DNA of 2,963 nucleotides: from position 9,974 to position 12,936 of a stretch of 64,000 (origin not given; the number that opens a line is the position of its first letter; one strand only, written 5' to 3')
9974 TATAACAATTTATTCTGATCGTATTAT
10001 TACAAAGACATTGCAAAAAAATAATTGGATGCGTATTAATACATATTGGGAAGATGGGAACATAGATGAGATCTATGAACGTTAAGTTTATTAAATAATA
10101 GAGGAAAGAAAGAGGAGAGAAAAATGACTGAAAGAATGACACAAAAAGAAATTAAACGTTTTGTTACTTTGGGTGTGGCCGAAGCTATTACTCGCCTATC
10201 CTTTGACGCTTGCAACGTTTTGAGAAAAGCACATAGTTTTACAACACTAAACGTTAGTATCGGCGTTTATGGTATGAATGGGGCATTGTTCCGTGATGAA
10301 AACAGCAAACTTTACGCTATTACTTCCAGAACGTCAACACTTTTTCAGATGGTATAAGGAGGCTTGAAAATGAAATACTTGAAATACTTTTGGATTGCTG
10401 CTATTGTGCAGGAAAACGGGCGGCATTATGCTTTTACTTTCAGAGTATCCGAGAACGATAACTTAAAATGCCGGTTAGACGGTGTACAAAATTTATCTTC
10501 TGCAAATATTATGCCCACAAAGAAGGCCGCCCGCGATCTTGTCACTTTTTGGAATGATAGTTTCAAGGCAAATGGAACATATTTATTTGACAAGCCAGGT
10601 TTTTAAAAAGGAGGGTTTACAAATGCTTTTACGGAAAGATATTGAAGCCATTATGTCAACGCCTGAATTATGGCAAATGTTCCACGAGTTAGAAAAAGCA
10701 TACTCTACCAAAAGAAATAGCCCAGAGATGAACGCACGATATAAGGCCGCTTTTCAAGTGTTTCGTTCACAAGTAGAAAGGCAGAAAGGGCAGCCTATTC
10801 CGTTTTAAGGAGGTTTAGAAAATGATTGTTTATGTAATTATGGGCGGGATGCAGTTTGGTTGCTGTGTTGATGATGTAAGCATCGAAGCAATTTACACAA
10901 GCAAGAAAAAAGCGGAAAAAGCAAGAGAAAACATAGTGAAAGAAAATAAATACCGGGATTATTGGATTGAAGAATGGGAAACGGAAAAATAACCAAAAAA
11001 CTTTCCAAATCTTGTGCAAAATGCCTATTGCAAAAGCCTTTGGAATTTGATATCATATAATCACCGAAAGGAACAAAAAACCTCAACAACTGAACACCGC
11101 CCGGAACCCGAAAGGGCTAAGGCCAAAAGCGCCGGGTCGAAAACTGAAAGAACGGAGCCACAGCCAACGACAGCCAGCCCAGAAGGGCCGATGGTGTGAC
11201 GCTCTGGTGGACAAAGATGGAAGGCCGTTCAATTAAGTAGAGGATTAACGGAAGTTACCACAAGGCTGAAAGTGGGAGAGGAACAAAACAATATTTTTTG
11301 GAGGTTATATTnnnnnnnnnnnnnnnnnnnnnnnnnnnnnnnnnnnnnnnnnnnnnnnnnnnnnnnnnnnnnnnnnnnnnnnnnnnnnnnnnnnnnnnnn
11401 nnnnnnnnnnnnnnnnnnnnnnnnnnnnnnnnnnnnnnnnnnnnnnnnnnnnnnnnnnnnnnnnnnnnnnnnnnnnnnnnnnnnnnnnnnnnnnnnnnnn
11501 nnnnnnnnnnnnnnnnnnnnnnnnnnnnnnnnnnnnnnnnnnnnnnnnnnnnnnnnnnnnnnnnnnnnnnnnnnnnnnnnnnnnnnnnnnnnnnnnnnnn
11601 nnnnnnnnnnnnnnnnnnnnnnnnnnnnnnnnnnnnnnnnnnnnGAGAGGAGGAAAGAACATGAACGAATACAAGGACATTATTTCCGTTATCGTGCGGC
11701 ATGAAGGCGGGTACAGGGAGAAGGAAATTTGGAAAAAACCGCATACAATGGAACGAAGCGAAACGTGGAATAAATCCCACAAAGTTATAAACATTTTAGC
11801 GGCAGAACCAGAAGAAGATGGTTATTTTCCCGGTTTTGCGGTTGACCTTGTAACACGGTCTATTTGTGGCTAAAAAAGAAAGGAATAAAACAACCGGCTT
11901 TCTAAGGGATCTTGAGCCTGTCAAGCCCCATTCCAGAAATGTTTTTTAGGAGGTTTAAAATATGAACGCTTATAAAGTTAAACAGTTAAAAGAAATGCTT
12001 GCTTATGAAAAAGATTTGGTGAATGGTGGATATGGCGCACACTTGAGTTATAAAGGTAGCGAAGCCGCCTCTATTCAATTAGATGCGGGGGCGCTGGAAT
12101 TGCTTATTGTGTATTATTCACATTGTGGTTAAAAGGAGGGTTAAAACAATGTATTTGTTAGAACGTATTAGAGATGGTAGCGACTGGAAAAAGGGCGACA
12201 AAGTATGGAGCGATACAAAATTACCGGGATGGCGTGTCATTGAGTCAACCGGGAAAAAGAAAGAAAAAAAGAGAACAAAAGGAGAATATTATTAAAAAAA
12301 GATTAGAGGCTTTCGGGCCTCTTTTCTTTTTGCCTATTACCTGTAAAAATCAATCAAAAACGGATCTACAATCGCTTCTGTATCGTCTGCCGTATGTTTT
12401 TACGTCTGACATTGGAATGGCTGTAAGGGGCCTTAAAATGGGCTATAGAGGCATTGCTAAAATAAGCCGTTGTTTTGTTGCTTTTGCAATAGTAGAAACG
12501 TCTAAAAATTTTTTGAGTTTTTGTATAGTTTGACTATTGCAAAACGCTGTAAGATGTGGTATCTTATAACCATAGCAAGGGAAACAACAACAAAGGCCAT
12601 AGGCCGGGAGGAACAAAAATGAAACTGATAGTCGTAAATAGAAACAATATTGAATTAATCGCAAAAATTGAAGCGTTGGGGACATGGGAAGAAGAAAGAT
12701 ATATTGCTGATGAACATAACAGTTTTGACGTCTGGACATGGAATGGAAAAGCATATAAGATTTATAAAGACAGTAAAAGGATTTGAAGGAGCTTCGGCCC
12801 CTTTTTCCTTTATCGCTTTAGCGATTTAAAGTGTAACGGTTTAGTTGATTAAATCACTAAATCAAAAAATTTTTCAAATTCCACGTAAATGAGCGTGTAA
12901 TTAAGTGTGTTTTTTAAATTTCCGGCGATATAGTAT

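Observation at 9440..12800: Island of about 13 tiny genes with a private promoter class, bracketed by non-coding arrays: candidate host-takeover or anti-defence module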

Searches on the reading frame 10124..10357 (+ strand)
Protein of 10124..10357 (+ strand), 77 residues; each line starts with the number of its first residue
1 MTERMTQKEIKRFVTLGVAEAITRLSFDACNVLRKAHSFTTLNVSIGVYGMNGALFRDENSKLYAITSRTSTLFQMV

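Call 6: search_protein_families(library=pfam, proteins=[window:10124-10357:+], max_evalue=0.1)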
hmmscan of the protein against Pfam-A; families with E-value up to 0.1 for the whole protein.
window:10124-10357:+ (77 aa): 0 families

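Call 7: search_protein_families(library=phrogs, proteins=[window:10124-10357:+], max_evalue=0.1)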
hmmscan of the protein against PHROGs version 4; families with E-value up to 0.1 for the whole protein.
window:10124-10357:+ (77 aa): 0 families

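Call 58: find_homologous_proteins(query=window:10124-10357:+, max_evalue=0.01)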
Query window:10124-10357:+ (77 aa): 94 proteins with E <= 0.01 among 94 candidates.
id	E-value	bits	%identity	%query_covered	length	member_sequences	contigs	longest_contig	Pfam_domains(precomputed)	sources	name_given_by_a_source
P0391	1.0e-39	150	96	100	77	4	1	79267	-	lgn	-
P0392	2.1e-38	146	94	100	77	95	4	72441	-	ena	-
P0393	1.5e-37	143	91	100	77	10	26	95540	-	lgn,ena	-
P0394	1.6e-36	140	90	100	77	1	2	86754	-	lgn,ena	-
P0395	1.7e-36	140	90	100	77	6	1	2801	-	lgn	-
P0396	2.2e-36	140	88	100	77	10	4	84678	-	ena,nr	nr:MAG TPA_asm: hypothetical protein [Caudoviricetes sp.]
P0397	4.3e-36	139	87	100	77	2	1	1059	-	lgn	-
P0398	4.5e-36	139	90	100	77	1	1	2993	-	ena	-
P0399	5.4e-36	138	87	100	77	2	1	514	-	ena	-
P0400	6.0e-36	138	88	100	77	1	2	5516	-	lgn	-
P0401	1.2e-35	137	87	100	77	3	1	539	-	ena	-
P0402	1.7e-35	137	87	100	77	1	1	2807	-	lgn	-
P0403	2.3e-35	136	87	100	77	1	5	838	-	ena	-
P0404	2.3e-35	136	88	100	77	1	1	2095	-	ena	-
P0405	2.5e-35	136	87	100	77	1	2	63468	-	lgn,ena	-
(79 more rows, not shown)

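Call 59: search_protein_families(library=ncbifam, proteins=[window:10124-10357:+], max_evalue=0.1)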
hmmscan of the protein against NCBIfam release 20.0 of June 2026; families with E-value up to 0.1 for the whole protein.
window:10124-10357:+ (77 aa): 0 families

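Call 89: search_protein_families(library=padloc, proteins=[window:10124-10357:+], max_evalue=0.1)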
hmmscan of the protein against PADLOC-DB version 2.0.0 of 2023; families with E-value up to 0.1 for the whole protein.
window:10124-10357:+ (77 aa): 0 families

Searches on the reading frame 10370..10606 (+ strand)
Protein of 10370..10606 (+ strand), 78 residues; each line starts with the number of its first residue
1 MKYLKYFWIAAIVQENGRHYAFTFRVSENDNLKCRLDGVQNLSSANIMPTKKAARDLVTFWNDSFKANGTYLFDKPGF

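Call 6: search_protein_families(library=pfam, proteins=[window:10370-10606:+], max_evalue=0.1)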
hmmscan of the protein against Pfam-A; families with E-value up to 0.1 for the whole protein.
window:10370-10606:+ (78 aa): 1 family
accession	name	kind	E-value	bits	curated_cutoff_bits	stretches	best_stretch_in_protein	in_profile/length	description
PF17880.6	Yos9_DD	-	0.071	13.7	30.5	0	5-37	81-112/128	Yos9 dimerzation domain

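Call 7: search_protein_families(library=phrogs, proteins=[window:10370-10606:+], max_evalue=0.1)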
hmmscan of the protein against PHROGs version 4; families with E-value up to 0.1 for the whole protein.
window:10370-10606:+ (78 aa): 0 families

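Call 59: search_protein_families(library=ncbifam, proteins=[window:10370-10606:+], max_evalue=0.1)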
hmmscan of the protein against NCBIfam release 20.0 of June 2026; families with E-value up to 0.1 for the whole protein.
window:10370-10606:+ (78 aa): 0 families

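Call 89: search_protein_families(library=padloc, proteins=[window:10370-10606:+], max_evalue=0.1)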
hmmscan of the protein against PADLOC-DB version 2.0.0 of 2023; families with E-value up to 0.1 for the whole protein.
window:10370-10606:+ (78 aa): 1 family
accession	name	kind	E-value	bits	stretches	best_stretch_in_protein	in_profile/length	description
PDLC03250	MTase_II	-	0.017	11.8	1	25-66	301-342/775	Type II methyltransferase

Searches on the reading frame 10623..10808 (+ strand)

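Call 6: search_protein_families(library=pfam, proteins=[window:10623-10808:+], max_evalue=0.1)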
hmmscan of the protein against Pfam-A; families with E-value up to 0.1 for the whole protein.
window:10623-10808:+ (61 aa): 1 family
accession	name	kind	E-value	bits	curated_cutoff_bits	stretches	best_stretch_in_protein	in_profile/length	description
PF05256.17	UPF0223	-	0.032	15.1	25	1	17-54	19-56/86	Uncharacterised protein family (UPF0223)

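Call 7: search_protein_families(library=phrogs, proteins=[window:10623-10808:+], max_evalue=0.1)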
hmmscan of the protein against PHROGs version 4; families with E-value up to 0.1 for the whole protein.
window:10623-10808:+ (61 aa): 0 families

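Call 59: search_protein_families(library=ncbifam, proteins=[window:10623-10808:+], max_evalue=0.1)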
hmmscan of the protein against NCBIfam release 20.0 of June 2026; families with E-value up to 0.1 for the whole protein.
window:10623-10808:+ (61 aa): 1 family
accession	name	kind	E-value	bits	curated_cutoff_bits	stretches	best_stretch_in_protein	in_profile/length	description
NF003353.0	PRK04387.1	equivalog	0.077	13.4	90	1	16-54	21-59/92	hypothetical protein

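Call 89: search_protein_families(library=padloc, proteins=[window:10623-10808:+], max_evalue=0.1)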
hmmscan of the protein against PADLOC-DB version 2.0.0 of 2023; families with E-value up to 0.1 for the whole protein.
window:10623-10808:+ (61 aa): 0 families

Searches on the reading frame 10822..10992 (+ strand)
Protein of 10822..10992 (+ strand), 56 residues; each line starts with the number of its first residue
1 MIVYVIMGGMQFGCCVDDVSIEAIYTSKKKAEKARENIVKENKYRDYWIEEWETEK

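Call 6: search_protein_families(library=pfam, proteins=[window:10822-10992:+], max_evalue=0.1)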
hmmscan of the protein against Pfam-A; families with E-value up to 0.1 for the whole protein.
window:10822-10992:+ (56 aa): 1 family
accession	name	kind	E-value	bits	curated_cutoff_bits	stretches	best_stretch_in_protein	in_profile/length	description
PF24024.1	DUF7336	-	5.9e-09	36.1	25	1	1-55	1-52/60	Domain of unknown function (DUF7336)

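Call 7: search_protein_families(library=phrogs, proteins=[window:10822-10992:+], max_evalue=0.1)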
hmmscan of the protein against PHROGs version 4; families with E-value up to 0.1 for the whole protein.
window:10822-10992:+ (56 aa): 3 families
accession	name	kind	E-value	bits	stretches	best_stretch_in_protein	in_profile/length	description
phrog_3002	-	unknown function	3.6e-05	25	1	1-41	1-37/65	-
phrog_11443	-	unknown function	0.038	15.1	1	19-45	10-38/46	-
phrog_35282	-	unknown function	0.075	14.2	0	1-40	1-35/57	-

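Call 59: search_protein_families(library=ncbifam, proteins=[window:10822-10992:+], max_evalue=0.1)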
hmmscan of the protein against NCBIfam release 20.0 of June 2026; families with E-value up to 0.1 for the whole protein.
window:10822-10992:+ (56 aa): 0 families

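Call 89: search_protein_families(library=padloc, proteins=[window:10822-10992:+], max_evalue=0.1)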
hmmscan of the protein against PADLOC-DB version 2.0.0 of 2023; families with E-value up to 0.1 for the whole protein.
window:10822-10992:+ (56 aa): 0 families

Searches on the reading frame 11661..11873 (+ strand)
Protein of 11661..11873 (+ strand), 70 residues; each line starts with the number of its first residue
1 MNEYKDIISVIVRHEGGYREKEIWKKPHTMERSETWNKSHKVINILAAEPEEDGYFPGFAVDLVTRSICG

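Call 6: search_protein_families(library=pfam, proteins=[window:11661-11873:+], max_evalue=0.1)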
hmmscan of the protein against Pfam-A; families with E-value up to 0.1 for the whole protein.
window:11661-11873:+ (70 aa): 0 families

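Call 7: search_protein_families(library=phrogs, proteins=[window:11661-11873:+], max_evalue=0.1)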
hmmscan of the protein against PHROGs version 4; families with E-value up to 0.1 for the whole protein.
window:11661-11873:+ (70 aa): 0 families

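Call 59: search_protein_families(library=ncbifam, proteins=[window:11661-11873:+], max_evalue=0.1)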
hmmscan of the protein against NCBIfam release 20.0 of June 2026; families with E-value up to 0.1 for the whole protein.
window:11661-11873:+ (70 aa): 0 families

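Call 89: search_protein_families(library=padloc, proteins=[window:11661-11873:+], max_evalue=0.1)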
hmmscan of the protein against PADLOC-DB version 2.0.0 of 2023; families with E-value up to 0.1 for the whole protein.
window:11661-11873:+ (70 aa): 0 families

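Call 112: list_cluster_members(proteins=[P0036, P0097, P0034, P0351, P0431, P0462, window:11661-11873:+, window:10370-10606:+, window:9861-10085:+, window:12619-12786:+])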
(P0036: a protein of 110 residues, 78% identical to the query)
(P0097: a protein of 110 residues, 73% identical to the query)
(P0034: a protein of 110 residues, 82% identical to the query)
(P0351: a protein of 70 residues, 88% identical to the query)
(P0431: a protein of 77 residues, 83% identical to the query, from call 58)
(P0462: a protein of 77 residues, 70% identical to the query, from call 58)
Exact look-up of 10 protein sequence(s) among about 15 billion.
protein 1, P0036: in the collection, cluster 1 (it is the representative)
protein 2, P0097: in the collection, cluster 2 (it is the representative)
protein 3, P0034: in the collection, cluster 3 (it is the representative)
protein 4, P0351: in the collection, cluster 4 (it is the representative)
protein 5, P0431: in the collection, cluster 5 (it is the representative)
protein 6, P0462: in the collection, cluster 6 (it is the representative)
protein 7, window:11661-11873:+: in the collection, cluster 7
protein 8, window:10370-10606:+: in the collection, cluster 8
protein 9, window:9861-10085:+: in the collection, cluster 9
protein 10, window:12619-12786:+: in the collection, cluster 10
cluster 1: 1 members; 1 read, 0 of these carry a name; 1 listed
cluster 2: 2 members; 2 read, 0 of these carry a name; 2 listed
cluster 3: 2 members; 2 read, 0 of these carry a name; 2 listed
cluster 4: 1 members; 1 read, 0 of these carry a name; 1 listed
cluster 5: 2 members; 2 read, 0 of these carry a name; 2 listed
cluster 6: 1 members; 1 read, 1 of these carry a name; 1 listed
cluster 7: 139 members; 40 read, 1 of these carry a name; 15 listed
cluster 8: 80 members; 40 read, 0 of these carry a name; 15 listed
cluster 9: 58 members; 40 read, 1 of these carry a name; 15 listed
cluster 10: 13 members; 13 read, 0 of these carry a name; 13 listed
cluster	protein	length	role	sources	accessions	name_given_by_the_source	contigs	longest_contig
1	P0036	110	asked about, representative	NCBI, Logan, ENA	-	-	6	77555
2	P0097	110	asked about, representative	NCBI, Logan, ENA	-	-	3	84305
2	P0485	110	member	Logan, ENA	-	-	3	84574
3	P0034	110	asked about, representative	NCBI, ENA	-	-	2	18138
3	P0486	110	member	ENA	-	-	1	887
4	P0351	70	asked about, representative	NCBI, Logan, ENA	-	-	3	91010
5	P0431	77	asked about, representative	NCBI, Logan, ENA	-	-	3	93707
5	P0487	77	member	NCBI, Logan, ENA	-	-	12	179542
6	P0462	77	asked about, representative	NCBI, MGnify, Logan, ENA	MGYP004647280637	CR=1 FL=1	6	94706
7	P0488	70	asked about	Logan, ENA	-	-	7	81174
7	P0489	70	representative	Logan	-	-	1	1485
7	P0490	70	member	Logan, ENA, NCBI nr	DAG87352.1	MAG TPA: hypothetical protein [Herelleviridae sp.]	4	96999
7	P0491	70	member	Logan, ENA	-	-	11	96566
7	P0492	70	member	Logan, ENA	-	-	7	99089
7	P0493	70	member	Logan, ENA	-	-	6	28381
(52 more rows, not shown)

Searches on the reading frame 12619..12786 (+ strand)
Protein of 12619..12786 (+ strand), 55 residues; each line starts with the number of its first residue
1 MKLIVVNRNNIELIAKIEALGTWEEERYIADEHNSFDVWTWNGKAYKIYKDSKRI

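Call 11: search_protein_families(library=pfam, proteins=[window:12619-12786:+], max_evalue=0.01)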
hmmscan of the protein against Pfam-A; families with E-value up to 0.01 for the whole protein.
window:12619-12786:+ (55 aa): 0 families

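Call 59: search_protein_families(library=ncbifam, proteins=[window:12619-12786:+], max_evalue=0.1)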
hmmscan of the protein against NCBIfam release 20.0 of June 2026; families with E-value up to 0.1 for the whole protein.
window:12619-12786:+ (55 aa): 1 family
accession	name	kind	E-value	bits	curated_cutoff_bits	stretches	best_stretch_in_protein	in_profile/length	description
NF052239.1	antitox_spr1629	equivalog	0.0075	15.4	335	1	4-53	153-202/377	spr1629 family repressor/antitoxin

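Call 89: search_protein_families(library=padloc, proteins=[window:12619-12786:+], max_evalue=0.1)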
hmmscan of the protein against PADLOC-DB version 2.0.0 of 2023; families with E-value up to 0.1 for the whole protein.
window:12619-12786:+ (55 aa): 1 family
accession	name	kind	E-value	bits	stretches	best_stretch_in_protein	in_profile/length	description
PDLC03945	RmrA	-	0.0016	15.7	1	4-53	153-202/394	-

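Call 90: search_protein_families(library=phrogs, proteins=[window:12619-12786:+], max_evalue=0.01)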
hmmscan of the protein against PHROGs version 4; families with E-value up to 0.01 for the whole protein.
window:12619-12786:+ (55 aa): 0 families
